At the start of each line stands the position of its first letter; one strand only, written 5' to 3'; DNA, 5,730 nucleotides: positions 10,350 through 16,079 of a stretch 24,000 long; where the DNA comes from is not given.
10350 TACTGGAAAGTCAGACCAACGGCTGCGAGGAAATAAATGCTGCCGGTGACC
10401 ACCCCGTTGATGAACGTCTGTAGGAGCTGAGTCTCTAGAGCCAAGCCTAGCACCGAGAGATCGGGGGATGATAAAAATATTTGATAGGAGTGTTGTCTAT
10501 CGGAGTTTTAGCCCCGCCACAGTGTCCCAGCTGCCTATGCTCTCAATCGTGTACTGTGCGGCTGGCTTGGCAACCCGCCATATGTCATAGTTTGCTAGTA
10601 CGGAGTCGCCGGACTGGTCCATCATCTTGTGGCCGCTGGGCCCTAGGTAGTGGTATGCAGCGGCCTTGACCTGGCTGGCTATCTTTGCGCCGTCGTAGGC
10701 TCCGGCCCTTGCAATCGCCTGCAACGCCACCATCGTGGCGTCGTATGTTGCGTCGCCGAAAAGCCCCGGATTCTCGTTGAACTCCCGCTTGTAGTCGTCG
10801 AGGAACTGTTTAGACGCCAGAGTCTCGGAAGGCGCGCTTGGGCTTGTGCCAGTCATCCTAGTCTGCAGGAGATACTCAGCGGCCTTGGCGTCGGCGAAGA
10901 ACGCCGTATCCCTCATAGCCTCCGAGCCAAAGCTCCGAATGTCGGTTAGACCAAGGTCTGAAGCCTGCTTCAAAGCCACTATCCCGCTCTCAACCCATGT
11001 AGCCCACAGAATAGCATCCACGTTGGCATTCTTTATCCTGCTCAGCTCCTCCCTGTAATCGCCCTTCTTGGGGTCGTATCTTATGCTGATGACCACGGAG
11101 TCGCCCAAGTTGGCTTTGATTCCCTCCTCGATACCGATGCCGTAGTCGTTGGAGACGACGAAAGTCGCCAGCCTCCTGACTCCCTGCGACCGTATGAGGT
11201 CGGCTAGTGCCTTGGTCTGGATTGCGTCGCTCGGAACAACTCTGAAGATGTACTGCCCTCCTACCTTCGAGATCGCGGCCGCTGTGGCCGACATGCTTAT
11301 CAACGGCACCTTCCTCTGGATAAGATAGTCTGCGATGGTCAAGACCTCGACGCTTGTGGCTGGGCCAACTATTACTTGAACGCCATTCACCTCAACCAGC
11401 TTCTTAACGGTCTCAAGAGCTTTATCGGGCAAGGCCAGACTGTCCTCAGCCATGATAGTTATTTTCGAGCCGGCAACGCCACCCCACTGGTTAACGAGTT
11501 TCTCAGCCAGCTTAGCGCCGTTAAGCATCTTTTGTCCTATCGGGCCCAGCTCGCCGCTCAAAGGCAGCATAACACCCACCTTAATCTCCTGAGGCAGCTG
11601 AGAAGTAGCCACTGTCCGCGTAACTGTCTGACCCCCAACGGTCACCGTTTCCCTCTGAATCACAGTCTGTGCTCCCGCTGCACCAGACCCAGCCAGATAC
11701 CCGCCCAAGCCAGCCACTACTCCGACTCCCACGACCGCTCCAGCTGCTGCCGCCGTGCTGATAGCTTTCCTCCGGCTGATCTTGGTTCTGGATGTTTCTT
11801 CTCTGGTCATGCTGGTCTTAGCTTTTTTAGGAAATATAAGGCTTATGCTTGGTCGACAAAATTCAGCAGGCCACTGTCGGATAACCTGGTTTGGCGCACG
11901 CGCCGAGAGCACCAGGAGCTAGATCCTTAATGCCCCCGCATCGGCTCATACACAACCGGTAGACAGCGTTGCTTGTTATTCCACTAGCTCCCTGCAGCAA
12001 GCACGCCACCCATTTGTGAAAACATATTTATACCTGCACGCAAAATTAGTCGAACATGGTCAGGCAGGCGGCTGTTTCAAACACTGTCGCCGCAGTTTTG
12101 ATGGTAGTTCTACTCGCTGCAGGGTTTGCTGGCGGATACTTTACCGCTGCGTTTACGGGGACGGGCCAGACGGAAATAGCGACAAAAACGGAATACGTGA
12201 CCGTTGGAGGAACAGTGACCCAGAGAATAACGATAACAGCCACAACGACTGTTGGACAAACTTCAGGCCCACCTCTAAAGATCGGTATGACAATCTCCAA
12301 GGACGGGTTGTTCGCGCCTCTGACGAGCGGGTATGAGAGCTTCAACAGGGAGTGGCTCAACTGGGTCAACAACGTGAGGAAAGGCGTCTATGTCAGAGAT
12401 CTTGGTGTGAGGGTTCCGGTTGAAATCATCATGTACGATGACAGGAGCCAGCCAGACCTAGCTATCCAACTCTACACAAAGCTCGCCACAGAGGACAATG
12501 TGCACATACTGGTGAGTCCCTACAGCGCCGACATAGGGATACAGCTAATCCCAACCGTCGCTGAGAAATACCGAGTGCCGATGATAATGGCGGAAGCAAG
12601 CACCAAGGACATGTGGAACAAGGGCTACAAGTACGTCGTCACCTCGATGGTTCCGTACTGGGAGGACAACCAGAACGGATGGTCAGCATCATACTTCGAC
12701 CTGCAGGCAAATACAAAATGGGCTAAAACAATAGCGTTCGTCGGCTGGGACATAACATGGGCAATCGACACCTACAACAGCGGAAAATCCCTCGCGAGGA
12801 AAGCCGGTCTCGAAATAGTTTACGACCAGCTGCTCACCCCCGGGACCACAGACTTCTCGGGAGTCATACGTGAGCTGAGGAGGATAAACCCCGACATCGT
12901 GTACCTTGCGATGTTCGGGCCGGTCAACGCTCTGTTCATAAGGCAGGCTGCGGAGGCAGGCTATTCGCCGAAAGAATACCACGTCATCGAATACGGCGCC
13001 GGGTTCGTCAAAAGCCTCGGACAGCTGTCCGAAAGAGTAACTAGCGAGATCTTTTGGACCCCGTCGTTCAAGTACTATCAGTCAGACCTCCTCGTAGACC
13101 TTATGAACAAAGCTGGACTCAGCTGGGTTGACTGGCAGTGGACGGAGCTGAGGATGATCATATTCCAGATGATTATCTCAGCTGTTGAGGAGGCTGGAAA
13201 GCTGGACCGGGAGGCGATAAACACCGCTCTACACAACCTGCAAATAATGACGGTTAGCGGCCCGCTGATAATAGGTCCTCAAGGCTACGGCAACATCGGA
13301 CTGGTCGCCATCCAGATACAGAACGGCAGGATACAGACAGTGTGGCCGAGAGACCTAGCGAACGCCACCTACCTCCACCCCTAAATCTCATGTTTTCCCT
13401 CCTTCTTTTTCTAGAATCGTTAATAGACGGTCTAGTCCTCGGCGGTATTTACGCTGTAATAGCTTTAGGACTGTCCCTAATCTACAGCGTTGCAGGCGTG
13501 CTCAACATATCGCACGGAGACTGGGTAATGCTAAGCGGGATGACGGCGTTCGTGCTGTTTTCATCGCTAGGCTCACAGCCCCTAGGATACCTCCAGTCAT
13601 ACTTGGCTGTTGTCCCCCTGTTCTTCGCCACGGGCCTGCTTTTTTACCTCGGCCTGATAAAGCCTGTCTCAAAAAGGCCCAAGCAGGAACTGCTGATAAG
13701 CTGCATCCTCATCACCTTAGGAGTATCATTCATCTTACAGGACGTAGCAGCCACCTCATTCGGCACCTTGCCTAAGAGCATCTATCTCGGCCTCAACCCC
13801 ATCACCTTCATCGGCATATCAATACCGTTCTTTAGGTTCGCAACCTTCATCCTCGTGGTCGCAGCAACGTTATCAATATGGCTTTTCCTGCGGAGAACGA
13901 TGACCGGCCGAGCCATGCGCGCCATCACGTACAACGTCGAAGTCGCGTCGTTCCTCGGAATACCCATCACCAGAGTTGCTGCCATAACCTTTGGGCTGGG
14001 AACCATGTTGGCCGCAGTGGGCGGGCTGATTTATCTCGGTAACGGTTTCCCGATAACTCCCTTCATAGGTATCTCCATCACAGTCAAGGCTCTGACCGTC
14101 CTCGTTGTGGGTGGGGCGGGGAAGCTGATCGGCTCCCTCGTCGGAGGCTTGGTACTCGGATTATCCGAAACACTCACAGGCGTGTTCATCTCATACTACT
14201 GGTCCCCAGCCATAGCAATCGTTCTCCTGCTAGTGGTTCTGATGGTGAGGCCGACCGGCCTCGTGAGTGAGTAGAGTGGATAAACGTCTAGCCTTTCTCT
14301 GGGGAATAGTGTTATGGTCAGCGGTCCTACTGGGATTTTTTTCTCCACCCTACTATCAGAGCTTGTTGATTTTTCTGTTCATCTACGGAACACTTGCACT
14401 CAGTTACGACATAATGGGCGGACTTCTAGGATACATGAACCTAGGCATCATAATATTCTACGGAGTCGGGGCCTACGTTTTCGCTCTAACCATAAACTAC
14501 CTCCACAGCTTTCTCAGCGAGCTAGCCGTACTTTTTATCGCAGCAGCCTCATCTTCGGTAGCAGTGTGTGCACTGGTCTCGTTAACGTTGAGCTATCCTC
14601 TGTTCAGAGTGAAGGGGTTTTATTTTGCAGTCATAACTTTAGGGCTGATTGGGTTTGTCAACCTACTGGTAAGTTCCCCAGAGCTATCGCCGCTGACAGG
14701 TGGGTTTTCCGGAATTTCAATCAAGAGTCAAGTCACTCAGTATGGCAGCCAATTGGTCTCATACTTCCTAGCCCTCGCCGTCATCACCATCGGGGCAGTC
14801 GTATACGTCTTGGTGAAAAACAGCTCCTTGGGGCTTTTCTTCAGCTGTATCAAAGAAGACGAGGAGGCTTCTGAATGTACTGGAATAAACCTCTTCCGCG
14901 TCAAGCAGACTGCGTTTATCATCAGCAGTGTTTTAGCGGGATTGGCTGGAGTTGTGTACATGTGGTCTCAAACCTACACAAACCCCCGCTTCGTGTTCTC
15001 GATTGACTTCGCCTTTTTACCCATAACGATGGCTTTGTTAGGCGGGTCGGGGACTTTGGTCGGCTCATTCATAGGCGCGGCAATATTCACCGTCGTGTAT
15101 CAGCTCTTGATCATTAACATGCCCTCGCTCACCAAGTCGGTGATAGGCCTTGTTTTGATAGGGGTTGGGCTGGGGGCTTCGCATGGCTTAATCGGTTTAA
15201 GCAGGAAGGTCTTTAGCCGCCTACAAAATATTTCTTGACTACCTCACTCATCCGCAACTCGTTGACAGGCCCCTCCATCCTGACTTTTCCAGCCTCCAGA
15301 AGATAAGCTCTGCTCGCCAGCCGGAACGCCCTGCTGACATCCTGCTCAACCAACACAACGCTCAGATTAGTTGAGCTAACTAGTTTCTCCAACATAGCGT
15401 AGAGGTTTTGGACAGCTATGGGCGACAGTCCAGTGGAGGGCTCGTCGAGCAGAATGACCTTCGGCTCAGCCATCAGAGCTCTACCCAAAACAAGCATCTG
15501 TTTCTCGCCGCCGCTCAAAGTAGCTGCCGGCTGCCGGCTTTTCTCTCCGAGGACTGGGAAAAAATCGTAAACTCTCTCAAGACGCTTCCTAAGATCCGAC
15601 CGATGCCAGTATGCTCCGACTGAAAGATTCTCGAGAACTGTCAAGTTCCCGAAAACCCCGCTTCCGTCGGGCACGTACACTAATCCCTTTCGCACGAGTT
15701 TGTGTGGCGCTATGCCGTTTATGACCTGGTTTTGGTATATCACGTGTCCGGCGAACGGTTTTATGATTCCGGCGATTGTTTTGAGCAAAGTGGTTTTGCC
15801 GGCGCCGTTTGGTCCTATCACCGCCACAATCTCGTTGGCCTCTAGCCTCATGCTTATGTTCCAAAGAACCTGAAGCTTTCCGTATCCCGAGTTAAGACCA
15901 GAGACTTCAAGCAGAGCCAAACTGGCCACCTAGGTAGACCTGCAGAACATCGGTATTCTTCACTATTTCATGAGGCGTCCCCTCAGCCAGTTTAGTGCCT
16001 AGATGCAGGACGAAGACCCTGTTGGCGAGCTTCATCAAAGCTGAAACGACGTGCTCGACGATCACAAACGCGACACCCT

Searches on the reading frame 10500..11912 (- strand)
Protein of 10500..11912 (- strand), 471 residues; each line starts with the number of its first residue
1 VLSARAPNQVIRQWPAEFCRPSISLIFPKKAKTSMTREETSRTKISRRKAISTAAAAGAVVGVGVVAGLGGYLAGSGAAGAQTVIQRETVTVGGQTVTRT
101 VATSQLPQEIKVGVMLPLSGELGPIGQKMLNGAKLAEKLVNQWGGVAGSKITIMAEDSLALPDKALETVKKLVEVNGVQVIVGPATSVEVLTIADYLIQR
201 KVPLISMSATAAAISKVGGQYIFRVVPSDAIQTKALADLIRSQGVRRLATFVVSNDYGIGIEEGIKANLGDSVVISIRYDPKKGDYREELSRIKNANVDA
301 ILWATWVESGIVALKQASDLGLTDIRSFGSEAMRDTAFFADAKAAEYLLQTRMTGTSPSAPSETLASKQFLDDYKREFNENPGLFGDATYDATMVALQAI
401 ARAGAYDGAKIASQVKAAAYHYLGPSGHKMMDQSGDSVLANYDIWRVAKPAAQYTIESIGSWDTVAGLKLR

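Call 20: search_protein_families(library=pfam, proteins=[window:10500-11912:-], max_evalue=0.001)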
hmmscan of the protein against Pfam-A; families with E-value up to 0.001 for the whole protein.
window:10500-11912:- (471 aa): 4 families
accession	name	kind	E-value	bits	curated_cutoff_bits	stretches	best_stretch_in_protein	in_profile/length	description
PF13458.12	Peripla_BP_6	-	1e-52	180.3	31.7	1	109-432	1-323/343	Periplasmic binding protein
PF01094.35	ANF_receptor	-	2.4e-26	93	25.4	1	131-447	4-350/353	Receptor family ligand binding region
PF13433.12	Peripla_BP_5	-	1.1e-11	44.9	27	1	110-188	1-79/363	Periplasmic binding protein domain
PF04348.19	LppC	-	3.3e-06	26.4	28.8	1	105-259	214-360/563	LppC putative lipoprotein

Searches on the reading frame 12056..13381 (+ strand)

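Call 20: search_protein_families(library=pfam, proteins=[window:12056-13381:+], max_evalue=0.001)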
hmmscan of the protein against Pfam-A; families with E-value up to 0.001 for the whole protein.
window:12056-13381:+ (442 aa): 3 families
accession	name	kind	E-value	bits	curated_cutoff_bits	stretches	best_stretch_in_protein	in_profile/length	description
PF13458.12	Peripla_BP_6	-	4.6e-37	128.9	31.7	1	73-407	1-323/343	Periplasmic binding protein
PF13433.12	Peripla_BP_5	-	1.6e-11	44.4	27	1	122-430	42-346/363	Periplasmic binding protein domain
PF01094.35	ANF_receptor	-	7e-07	29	25.4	1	122-311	25-210/353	Receptor family ligand binding region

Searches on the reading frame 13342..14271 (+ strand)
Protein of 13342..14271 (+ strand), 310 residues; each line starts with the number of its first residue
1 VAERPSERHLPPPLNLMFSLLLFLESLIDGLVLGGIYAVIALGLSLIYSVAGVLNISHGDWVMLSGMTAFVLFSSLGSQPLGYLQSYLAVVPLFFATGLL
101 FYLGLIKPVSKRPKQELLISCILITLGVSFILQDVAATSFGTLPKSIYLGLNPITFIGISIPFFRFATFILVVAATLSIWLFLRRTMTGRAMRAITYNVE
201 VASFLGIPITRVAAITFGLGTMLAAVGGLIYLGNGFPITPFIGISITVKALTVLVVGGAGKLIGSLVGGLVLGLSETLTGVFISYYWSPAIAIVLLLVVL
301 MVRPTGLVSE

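Call 20: search_protein_families(library=pfam, proteins=[window:13342-14271:+], max_evalue=0.001)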
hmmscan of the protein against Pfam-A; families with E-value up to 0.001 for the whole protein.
window:13342-14271:+ (310 aa): 1 family
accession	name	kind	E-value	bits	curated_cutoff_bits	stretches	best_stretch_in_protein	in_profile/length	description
PF02653.21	BPD_transp_2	-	1.7e-35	122.9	26.8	1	27-300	2-269/269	Branched-chain amino acid transport system / permease component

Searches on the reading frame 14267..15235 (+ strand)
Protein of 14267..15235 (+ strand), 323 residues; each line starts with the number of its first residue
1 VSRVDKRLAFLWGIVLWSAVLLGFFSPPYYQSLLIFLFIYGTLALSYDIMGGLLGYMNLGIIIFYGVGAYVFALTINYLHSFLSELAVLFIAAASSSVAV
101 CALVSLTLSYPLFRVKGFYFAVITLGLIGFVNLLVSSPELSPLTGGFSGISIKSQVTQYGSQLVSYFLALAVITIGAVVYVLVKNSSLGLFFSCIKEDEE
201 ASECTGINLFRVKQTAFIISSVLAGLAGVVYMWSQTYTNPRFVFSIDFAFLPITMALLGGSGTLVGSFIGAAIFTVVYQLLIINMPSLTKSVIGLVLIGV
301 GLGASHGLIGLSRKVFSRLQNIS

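Call 20: search_protein_families(library=pfam, proteins=[window:14267-15235:+], max_evalue=0.001)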
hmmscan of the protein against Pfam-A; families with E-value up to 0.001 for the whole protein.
window:14267-15235:+ (323 aa): 1 family
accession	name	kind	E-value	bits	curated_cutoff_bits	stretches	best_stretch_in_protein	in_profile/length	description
PF02653.21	BPD_transp_2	-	4.3e-37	128.2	26.8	1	32-300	4-268/269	Branched-chain amino acid transport system / permease component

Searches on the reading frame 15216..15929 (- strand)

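Call 20: search_protein_families(library=pfam, proteins=[window:15216-15929:-], max_evalue=0.001)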
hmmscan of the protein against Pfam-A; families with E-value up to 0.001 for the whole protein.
window:15216-15929:- (238 aa): 5 families
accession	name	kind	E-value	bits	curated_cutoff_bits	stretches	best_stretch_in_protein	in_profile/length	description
PF00005.33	ABC_tran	-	1.8e-30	106.8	25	1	24-165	3-136/137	ABC transporter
PF13304.12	AAA_21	-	7.2e-10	39.8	27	1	34-55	1-22/304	AAA domain, putative AbiEii toxin, Type IV TA system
PF02463.25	SMC_N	-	0.00012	22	40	0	32-52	24-44/220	RecF/RecN/SMC N terminal domain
PF01637.24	ATPase_2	-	0.00016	22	33.2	1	28-69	16-57/225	ATPase domain predominantly from Archaea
PF13401.12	AAA_22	-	0.00022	22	27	0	32-53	5-26/130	AAA domain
